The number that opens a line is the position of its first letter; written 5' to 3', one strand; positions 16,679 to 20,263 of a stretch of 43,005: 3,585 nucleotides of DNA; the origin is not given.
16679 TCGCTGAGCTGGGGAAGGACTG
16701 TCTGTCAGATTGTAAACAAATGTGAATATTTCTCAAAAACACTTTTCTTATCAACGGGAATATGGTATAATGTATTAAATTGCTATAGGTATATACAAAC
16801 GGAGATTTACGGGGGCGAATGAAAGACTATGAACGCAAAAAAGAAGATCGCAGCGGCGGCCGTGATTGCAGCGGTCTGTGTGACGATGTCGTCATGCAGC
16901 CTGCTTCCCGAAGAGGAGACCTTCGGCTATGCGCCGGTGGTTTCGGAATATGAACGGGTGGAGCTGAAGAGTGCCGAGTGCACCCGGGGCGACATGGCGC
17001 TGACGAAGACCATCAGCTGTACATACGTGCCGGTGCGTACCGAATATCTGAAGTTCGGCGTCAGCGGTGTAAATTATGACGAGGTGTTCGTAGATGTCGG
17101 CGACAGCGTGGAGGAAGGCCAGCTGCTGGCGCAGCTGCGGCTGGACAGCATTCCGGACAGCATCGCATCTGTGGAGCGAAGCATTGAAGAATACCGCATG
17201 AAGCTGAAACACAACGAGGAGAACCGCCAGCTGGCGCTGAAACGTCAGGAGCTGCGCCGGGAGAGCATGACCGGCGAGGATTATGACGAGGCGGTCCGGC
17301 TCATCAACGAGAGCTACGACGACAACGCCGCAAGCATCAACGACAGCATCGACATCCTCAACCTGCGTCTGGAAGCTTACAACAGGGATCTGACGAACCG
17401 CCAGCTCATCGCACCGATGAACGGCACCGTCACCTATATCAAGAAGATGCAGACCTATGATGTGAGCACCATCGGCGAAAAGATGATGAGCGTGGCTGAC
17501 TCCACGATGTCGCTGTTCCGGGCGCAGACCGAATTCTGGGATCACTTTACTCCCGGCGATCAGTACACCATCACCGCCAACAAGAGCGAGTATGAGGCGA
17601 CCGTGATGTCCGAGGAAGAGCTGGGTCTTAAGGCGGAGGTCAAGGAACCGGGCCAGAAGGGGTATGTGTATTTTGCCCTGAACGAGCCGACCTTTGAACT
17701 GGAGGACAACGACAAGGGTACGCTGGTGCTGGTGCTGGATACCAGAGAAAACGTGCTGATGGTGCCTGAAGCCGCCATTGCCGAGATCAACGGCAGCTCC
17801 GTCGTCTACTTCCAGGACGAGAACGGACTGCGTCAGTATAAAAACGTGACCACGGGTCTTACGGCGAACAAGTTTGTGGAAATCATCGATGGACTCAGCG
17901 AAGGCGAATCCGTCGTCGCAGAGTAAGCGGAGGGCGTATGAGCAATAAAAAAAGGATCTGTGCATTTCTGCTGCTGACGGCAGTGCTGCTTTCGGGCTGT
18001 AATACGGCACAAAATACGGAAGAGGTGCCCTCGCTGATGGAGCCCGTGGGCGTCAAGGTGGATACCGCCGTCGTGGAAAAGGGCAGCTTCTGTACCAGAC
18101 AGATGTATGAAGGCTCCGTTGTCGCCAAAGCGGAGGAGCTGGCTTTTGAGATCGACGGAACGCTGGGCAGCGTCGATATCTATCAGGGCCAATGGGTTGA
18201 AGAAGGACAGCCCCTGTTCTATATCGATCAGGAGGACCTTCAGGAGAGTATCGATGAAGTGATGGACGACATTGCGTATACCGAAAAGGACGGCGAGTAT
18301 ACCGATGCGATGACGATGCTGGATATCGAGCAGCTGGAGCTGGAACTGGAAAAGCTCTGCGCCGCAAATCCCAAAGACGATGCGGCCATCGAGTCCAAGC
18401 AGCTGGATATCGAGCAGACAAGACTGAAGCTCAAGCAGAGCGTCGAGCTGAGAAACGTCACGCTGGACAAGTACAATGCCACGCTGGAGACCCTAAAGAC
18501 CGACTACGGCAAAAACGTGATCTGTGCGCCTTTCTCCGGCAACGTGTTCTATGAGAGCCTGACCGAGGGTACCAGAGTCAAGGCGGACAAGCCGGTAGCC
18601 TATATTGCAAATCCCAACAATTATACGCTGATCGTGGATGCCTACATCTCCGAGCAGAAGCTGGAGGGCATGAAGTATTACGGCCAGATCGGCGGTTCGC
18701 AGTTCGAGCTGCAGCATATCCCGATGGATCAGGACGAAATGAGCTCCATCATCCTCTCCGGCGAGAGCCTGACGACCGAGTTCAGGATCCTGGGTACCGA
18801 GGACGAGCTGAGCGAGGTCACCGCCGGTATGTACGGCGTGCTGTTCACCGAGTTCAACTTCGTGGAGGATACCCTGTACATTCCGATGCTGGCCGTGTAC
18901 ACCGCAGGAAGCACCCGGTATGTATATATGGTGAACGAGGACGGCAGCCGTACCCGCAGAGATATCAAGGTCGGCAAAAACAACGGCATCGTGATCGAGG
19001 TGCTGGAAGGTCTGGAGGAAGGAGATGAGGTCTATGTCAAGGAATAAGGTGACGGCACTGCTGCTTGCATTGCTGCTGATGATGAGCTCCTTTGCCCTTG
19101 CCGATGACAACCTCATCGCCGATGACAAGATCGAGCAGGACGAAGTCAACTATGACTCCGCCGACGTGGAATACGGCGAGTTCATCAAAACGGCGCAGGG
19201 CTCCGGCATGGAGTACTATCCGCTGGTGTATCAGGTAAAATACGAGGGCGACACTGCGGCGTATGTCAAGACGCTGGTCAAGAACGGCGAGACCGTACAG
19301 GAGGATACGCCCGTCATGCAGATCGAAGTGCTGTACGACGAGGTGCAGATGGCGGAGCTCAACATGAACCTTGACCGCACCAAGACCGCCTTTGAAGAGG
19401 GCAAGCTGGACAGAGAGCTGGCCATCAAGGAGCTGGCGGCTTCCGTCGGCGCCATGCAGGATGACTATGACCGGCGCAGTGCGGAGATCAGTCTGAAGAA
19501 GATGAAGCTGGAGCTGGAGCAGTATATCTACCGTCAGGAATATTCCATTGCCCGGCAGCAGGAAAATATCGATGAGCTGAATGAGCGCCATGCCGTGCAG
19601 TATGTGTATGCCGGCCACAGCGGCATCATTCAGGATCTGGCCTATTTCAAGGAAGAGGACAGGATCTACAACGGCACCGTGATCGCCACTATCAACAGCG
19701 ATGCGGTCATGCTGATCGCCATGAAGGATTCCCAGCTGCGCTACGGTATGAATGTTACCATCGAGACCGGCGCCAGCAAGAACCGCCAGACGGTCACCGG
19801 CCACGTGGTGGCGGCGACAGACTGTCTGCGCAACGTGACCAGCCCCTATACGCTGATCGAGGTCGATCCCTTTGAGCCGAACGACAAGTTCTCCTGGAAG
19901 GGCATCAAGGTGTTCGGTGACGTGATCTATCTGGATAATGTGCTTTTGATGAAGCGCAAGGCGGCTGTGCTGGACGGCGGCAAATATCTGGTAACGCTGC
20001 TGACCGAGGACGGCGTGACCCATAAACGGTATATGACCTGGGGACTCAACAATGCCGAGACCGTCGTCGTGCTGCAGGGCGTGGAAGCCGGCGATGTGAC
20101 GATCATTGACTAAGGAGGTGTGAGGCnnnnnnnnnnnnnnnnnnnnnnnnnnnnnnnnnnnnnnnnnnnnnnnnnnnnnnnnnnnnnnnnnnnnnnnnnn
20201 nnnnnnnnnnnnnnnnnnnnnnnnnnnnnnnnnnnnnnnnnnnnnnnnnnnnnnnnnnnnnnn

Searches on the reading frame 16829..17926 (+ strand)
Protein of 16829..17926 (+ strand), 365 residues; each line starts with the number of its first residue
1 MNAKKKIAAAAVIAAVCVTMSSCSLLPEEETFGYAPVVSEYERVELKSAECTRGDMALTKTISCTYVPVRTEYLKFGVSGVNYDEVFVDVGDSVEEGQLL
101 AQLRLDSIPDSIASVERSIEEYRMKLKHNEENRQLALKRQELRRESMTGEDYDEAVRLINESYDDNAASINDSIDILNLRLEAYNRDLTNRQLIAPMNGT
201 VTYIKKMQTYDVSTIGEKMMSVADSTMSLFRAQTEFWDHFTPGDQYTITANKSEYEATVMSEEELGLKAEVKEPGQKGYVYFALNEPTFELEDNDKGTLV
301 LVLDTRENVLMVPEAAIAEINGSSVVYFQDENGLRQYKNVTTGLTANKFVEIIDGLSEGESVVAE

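Call 3: search_protein_families(library=pfam, proteins=[window:16829-17926:+], max_evalue=0.01)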
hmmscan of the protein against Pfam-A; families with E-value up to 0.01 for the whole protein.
window:16829-17926:+ (365 aa): 1 family
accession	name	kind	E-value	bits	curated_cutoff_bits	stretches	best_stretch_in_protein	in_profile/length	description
PF00364.28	Biotin_lipoyl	-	0.0028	17.9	22.1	0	83-105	12-38/73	Biotin-requiring enzyme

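Call 11: search_protein_families(library=ncbifam, proteins=[window:16829-17926:+], max_evalue=0.01)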
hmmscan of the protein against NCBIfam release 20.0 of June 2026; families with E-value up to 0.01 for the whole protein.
window:16829-17926:+ (365 aa): 9 families
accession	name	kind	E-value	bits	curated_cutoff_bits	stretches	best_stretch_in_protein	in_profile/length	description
TIGR01730.1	RND_mfp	subfamily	1.3e-18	67.1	94.9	1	49-364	4-307/322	efflux RND transporter periplasmic adaptor subunit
NF008606.0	PRK11578.1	equivalog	2e-14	53.5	342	2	34-234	30-229/371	macrolide transporter subunit MacA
TIGR00999.1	8a0102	subfamily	5.6e-12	45.3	319.3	1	91-365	1-265/271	CzcB/NccB family metal efflux transporter periplasmic adaptor subunit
NF033138.2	RND-peri-MexC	equivalog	0.00013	21.2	625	0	8-161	8-150/375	MexC family multidrug efflux RND transporter periplasmic adaptor subunit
NF008589.1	PRK11556.1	equivalog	0.00013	21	391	1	301-364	310-373/392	MdtA/MuxA family multidrug efflux RND transporter periplasmic adaptor subunit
NF045680.1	DiMtlExpIhpB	equivalog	0.00015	20.9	450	1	301-364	246-308/326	divalent metal ion exporter adaptor subunit IhpB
NF038010.1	ABC_adapt_DarC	equivalog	0.00017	20.4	450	1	165-364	205-402/417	darobactin export ABC transporter periplasmic adaptor subunit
TIGR01843.1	type_I_hlyD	subfamily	0.00052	19.1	208.65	0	85-188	56-159/422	HlyD family type I secretion periplasmic adaptor subunit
NF002939.0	PRK03598.1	equivalog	0.0073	15.5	393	0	67-126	40-98/332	secretion protein HlyD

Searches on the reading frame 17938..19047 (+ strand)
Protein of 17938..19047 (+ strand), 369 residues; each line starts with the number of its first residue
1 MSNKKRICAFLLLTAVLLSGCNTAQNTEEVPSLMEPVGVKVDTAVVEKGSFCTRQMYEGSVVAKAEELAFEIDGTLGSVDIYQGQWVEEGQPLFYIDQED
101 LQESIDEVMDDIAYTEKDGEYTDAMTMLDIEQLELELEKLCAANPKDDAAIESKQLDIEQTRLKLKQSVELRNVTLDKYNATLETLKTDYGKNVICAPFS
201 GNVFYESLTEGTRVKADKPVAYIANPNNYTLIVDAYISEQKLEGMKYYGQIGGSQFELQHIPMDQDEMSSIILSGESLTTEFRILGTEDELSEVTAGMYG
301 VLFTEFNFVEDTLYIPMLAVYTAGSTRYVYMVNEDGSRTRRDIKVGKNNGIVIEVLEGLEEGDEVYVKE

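Call 3: search_protein_families(library=pfam, proteins=[window:17938-19047:+], max_evalue=0.01)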
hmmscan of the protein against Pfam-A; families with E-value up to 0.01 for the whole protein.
window:17938-19047:+ (369 aa): 4 families
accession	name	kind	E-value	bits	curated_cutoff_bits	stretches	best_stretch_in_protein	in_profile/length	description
PF13437.12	HlyD_3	-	2.1e-09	38.5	22.2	1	195-246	2-51/106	HlyD family secretion protein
PF16576.10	HlyD_D23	-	3.8e-05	23.5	30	1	70-244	24-158/214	Barrel-sandwich domain of CusB or HlyD membrane-fusion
PF13533.13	Biotin_lipoyl_2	-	0.0043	17.3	29.8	0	68-97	3-32/32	Biotin-lipoyl like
PF00364.28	Biotin_lipoyl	-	0.0062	16.8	22.1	0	71-96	48-73/73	Biotin-requiring enzyme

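Call 11: search_protein_families(library=ncbifam, proteins=[window:17938-19047:+], max_evalue=0.01)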
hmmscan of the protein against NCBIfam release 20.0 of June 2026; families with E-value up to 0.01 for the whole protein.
window:17938-19047:+ (369 aa): 17 families
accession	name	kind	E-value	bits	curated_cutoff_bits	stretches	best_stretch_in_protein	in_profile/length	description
TIGR01730.1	RND_mfp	subfamily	6.2e-28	97.7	94.9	1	41-367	1-307/322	efflux RND transporter periplasmic adaptor subunit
NF008606.0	PRK11578.1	equivalog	4.8e-16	58.9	342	2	11-240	12-232/371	macrolide transporter subunit MacA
TIGR00999.1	8a0102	subfamily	3.7e-15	55.8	319.3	1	84-368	1-265/271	CzcB/NccB family metal efflux transporter periplasmic adaptor subunit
NF000272.2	OqxA_adapt_sub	exception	6.1e-09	35.3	835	1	314-368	311-365/391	multidrug efflux RND transporter periplasmic adaptor subunit OqxA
NF038010.1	ABC_adapt_DarC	equivalog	7.6e-09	34.8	450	1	128-365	168-400/417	darobactin export ABC transporter periplasmic adaptor subunit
TIGR01843.1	type_I_hlyD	subfamily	1.6e-08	33.9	208.65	2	74-189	52-165/422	HlyD family type I secretion periplasmic adaptor subunit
NF007850.1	PRK10559.1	equivalog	1.7e-08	34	400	1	67-247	42-200/303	p-hydroxybenzoic acid efflux pump subunit AaeA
TIGR00998.1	8a0101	subfamily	1.5e-06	27.4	390.8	1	131-247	146-257/334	EmrA/EmrK family multidrug efflux transporter periplasmic adaptor subunit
NF033138.2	RND-peri-MexC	equivalog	1.7e-06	27.4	625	0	296-367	285-357/375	MexC family multidrug efflux RND transporter periplasmic adaptor subunit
NF045904.1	RND-peri-MexE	equivalog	1.3e-05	24.3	714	0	8-115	10-113/390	multidrug efflux RND transporter periplasmic adaptor subunit MexE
TIGR03794.1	NHLM_micro_HlyD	equivalog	0.00022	20.3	156.2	0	147-237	208-300/421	NHLP bacteriocin system secretion protein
NF002939.0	PRK03598.1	equivalog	0.00029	20.1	393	0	136-244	147-254/332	secretion protein HlyD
NF007785.0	PRK10476.1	equivalog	0.0018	17.2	376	0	58-118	41-101/347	multidrug transporter subunit MdtN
NF008589.1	PRK11556.1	equivalog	0.0019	17.1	391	0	309-365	315-371/392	MdtA/MuxA family multidrug efflux RND transporter periplasmic adaptor subunit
NF007319.0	PRK09810.1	equivalog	0.0055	16.6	86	1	5-25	3-23/41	lipoprotein antitoxin entericidin A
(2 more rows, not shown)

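Call 48: search_solved_structures(query=window:17938-19047:+, max_evalue=0.01)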
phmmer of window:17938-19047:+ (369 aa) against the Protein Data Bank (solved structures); distinct sequences matched with E-value up to 0.01: 9.
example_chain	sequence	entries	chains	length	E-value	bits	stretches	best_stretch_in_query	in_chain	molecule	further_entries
9qgy_G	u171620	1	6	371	1.8e-10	43.8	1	43-368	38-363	Macrolide export protein MacA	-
3fpp_A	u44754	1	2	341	2.8e-10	43.1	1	45-368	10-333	Macrolide-specific efflux protein macA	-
5nik_D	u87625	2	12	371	2.9e-10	43.1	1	43-368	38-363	Macrolide export protein MacA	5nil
3lnn_A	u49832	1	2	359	0.00039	22.9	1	70-369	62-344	Membrane fusion protein (MFP) heavy metal cation efflux ZneB (CzcB-like)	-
4dk1_A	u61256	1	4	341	0.00042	22.8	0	307-367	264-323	Putative MacA, Multidrug resistance protein mexA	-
4dk0_A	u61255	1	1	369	0.0007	22.1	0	307-367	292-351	Putative MacA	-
9j3d_D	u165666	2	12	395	0.0014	21.1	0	64-366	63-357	RND efflux system, MexC-like protein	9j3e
4l8j_A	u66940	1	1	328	0.0019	20.7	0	41-164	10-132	Putative efflux transporter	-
4tko_B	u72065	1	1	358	0.008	18.6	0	149-247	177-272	EmrA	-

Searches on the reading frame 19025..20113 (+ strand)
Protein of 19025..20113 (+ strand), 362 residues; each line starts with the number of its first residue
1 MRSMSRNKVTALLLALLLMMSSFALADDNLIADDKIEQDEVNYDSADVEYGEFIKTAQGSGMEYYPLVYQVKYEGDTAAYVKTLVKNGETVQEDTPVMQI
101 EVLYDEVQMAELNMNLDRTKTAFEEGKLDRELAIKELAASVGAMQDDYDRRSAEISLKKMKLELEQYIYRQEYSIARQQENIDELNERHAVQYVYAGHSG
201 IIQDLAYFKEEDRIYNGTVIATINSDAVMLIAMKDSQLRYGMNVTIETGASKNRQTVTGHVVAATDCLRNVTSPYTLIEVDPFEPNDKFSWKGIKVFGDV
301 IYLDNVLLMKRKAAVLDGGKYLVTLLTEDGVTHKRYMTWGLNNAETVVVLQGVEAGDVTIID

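Call 3: search_protein_families(library=pfam, proteins=[window:19025-20113:+], max_evalue=0.01)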
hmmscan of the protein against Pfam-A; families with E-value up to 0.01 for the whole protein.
window:19025-20113:+ (362 aa): 1 family
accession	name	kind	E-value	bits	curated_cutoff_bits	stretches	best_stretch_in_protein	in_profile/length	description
PF00364.28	Biotin_lipoyl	-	0.0043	17.3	22.1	0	80-102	16-38/73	Biotin-requiring enzyme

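Call 11: search_protein_families(library=ncbifam, proteins=[window:19025-20113:+], max_evalue=0.01)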
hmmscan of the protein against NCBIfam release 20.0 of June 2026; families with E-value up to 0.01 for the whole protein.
window:19025-20113:+ (362 aa): 1 family
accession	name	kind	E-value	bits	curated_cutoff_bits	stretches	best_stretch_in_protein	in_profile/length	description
TIGR01730.1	RND_mfp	subfamily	4.8e-07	29.1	94.9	1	82-361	39-307/322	efflux RND transporter periplasmic adaptor subunit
